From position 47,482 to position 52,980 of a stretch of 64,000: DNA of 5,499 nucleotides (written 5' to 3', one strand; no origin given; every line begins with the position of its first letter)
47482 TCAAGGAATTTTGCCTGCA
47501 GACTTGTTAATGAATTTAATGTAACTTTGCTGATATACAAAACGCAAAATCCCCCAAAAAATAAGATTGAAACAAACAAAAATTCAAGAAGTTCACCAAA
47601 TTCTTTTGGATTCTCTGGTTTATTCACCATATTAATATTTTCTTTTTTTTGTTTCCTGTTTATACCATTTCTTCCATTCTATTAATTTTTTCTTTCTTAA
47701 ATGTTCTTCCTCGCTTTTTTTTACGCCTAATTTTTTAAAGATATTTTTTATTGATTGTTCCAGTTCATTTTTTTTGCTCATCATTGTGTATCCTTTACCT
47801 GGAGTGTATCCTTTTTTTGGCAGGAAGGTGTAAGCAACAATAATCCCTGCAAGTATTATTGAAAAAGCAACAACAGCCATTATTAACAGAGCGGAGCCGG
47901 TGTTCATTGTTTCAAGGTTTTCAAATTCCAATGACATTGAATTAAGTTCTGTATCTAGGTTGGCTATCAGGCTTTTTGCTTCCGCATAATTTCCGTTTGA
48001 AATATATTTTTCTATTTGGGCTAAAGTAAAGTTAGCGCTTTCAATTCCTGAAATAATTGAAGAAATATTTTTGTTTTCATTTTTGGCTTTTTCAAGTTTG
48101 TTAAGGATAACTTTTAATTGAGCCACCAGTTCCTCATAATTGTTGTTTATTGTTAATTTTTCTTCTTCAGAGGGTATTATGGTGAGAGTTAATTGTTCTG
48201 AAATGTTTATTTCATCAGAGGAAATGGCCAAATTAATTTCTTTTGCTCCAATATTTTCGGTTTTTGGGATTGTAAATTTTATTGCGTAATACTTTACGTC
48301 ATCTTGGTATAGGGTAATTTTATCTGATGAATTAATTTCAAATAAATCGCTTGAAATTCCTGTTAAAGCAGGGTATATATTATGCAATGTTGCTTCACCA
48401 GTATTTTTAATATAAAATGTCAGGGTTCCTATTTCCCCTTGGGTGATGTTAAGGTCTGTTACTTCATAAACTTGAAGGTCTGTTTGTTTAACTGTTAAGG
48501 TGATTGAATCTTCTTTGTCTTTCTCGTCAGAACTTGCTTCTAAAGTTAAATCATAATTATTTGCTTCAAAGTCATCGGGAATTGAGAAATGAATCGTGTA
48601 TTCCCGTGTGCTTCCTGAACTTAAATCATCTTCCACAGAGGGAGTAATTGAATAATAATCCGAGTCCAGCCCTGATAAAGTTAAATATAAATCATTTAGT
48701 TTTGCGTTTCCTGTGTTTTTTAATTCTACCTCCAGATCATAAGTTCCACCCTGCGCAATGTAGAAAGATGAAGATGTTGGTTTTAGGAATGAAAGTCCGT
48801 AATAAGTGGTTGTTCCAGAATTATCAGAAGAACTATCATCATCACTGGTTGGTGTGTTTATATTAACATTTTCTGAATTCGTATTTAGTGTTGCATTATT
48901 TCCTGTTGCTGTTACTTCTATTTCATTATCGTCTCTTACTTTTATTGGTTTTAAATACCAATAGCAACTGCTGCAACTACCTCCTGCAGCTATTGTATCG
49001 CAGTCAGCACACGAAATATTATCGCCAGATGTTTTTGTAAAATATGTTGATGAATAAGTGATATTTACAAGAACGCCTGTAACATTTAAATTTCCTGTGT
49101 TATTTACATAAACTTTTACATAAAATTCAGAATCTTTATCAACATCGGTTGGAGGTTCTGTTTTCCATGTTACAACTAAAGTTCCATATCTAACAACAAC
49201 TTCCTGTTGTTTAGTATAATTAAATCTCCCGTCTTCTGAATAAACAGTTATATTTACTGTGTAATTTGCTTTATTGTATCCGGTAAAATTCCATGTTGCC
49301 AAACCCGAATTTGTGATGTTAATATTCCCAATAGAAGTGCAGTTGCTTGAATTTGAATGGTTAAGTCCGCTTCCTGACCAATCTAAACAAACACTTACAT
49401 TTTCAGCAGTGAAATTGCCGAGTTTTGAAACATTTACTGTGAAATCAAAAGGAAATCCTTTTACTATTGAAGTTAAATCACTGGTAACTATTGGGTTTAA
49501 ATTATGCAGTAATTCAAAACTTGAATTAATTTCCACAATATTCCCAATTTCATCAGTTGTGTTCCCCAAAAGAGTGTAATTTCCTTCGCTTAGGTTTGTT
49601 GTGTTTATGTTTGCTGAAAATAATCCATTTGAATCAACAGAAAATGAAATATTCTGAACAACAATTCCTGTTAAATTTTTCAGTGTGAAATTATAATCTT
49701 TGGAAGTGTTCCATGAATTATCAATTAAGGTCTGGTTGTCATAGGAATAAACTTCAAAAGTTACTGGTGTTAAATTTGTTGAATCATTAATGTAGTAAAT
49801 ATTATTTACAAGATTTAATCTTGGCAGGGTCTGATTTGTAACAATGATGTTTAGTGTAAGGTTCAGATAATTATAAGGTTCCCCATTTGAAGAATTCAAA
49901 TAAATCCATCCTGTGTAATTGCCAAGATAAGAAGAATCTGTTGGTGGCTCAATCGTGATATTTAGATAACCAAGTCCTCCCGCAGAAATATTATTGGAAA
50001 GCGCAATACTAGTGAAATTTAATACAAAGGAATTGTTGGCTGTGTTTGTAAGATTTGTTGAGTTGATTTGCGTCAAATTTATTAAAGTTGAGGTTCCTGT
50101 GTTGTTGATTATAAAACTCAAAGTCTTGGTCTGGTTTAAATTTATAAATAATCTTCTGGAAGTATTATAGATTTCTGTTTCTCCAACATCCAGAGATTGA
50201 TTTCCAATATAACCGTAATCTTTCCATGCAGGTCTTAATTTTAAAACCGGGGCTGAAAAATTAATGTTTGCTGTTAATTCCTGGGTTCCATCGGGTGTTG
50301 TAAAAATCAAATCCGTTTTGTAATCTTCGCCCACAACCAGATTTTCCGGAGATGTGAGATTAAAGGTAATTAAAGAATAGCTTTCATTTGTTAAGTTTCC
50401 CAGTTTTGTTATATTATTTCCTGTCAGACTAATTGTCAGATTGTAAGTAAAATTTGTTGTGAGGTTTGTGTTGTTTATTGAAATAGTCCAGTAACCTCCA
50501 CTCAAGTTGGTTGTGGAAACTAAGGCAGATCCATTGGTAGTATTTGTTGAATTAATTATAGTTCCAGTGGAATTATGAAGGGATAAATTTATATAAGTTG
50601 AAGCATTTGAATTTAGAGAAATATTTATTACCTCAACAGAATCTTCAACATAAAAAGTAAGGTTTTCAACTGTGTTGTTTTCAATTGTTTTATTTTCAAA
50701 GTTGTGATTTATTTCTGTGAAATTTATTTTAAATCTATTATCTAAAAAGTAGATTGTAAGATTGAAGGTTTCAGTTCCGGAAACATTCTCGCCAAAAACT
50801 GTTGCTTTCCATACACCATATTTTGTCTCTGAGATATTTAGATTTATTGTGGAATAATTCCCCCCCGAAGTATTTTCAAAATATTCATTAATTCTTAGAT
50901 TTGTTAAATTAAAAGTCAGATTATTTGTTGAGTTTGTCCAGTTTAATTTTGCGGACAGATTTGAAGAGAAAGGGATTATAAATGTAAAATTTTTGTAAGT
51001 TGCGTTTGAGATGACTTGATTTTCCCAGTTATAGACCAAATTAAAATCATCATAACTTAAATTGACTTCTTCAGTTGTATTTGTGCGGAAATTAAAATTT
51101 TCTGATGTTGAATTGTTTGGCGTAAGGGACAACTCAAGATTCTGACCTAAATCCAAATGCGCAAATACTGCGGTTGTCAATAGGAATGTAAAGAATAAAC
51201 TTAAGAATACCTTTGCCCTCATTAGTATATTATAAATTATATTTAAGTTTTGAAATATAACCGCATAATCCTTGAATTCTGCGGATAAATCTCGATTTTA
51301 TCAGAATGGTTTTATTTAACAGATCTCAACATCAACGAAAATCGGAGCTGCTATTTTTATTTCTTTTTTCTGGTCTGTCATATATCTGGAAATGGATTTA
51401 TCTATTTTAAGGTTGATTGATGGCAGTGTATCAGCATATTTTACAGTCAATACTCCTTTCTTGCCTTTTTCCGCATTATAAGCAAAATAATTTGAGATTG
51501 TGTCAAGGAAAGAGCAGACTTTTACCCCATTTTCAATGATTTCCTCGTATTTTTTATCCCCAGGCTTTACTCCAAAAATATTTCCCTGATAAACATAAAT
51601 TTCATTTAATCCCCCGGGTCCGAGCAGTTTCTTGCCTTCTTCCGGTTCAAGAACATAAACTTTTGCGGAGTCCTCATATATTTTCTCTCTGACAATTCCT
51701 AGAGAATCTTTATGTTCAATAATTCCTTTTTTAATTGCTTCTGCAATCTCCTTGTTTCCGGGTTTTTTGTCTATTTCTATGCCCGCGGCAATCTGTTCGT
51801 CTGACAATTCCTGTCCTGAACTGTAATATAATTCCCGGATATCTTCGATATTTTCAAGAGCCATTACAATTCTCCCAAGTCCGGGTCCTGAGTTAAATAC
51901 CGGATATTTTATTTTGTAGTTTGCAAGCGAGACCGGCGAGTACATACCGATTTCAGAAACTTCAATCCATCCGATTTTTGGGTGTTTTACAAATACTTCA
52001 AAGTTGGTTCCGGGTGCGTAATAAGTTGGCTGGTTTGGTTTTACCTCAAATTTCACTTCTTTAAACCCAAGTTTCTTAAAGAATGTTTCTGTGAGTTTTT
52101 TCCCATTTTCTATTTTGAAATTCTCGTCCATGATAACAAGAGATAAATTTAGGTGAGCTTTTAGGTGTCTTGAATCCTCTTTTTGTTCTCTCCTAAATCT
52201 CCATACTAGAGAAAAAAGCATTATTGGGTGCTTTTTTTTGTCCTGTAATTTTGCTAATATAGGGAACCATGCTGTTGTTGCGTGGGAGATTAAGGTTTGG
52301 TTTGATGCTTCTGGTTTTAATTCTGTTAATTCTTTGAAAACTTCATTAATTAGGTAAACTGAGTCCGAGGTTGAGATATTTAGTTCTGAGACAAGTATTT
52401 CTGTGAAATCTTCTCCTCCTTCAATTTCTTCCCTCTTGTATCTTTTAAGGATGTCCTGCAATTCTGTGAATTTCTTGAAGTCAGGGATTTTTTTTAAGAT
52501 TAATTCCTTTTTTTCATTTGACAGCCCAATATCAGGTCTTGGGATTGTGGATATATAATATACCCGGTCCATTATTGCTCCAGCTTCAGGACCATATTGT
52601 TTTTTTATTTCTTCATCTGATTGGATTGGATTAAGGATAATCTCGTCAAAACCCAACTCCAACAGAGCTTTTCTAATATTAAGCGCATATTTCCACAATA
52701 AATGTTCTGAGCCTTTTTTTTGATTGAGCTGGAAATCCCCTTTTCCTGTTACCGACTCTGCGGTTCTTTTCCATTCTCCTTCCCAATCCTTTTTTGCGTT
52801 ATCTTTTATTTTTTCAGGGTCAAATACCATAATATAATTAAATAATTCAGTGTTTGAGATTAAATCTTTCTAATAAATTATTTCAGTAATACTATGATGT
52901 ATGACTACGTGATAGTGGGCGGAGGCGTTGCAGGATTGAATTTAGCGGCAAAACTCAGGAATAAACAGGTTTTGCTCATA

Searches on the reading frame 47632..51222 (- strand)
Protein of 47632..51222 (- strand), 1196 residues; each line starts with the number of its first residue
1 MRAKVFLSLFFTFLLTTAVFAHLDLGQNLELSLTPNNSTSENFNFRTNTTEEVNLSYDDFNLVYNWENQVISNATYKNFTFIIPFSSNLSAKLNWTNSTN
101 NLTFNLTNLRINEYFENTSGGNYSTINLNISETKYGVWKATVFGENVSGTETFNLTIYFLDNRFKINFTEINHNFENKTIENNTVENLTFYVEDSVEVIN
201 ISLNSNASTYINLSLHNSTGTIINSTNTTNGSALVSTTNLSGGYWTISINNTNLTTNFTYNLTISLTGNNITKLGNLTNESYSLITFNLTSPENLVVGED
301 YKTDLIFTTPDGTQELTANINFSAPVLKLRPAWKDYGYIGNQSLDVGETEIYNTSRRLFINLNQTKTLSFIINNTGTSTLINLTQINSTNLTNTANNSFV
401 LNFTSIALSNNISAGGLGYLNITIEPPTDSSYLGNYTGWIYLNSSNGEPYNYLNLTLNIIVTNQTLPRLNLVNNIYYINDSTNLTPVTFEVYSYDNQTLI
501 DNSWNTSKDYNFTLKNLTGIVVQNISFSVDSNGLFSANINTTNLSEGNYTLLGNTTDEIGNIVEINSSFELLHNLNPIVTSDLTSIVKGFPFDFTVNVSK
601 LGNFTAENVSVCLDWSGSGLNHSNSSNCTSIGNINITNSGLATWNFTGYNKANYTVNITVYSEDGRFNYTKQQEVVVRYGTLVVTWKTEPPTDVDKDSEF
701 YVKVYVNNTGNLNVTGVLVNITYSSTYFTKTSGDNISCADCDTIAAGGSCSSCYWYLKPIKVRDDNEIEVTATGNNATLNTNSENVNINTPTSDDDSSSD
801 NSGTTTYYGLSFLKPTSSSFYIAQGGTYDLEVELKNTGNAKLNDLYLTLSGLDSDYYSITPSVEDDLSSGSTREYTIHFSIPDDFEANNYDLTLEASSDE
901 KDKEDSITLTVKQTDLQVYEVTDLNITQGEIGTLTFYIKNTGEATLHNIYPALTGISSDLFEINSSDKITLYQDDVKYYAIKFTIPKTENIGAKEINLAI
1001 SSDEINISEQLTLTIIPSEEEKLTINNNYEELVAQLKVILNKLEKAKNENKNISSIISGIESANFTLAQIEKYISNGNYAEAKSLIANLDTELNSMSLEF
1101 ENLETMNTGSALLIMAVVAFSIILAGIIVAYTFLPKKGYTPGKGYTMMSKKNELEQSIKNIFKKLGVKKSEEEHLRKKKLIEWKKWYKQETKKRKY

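Call 8: search_protein_families(library=pfam, max_evalue=0.001, proteins=[window:47632-51222:-])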
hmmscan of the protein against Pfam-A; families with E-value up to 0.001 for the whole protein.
window:47632-51222:- (1196 aa): 1 family
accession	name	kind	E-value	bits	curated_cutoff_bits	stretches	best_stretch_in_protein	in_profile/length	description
PF10633.15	NPCBM_assoc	-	2.3e-07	31.3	24.4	0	824-897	3-76/78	NPCBM-associated, NEW3 domain of alpha-galactosidase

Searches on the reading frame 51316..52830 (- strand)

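Call 8: search_protein_families(library=pfam, max_evalue=0.001, proteins=[window:51316-52830:-])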
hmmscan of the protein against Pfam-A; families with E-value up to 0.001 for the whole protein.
window:51316-52830:- (504 aa): 3 families
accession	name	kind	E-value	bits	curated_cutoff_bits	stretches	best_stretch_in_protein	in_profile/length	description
PF01409.25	tRNA-synt_2d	-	1.4e-37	129.9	19.8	1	118-338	20-239/246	tRNA synthetases class II core domain (F)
PF17759.6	tRNA_synthFbeta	-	5.3e-07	29.8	22.4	1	203-312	97-208/214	Phenylalanyl tRNA synthetase beta chain CLM domain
PF18006.6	SepRS_C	-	1.5e-05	25.3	26.9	1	409-437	1-28/31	O-phosphoseryl-tRNA synthetase C-terminal domain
